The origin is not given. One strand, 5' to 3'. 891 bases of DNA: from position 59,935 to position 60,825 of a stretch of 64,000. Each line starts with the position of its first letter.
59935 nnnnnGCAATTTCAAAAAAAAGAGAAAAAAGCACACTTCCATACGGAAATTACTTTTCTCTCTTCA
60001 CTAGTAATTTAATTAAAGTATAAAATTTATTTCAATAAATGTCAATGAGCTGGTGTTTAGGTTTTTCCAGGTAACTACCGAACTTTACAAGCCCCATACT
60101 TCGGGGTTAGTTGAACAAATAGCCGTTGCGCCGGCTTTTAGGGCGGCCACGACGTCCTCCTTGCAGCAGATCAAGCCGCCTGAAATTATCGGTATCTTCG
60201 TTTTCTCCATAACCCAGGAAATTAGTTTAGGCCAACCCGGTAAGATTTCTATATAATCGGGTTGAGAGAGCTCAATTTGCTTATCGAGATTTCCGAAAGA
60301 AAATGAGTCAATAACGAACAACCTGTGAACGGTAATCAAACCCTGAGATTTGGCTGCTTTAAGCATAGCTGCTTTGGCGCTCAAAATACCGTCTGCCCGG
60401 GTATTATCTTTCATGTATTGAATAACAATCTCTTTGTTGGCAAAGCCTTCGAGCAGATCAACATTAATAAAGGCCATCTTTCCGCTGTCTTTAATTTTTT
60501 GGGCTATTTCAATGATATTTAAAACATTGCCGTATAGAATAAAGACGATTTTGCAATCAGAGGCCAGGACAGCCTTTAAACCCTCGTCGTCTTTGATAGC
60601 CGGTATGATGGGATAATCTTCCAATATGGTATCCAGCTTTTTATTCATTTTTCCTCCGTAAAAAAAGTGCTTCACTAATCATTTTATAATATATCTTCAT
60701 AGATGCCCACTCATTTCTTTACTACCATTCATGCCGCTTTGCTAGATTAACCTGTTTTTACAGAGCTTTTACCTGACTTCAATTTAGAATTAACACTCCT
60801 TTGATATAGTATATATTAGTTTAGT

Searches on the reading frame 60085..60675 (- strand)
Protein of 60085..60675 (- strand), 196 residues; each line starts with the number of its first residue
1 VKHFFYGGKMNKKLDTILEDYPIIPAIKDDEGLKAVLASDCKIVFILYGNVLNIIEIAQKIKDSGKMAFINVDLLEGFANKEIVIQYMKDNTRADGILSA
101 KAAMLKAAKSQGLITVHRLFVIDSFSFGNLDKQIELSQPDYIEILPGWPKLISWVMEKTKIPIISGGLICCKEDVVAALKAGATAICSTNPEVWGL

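Call 7: search_protein_families(library=pfam, proteins=[window:60085-60675:-], max_evalue=0.00001)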
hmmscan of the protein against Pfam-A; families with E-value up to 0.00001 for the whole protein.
window:60085-60675:- (196 aa): 1 family
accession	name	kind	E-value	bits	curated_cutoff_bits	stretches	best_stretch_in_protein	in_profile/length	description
PF04309.18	G3P_antiterm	-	5.2e-59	199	27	1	23-194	1-173/173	Glycerol-3-phosphate responsive antiterminator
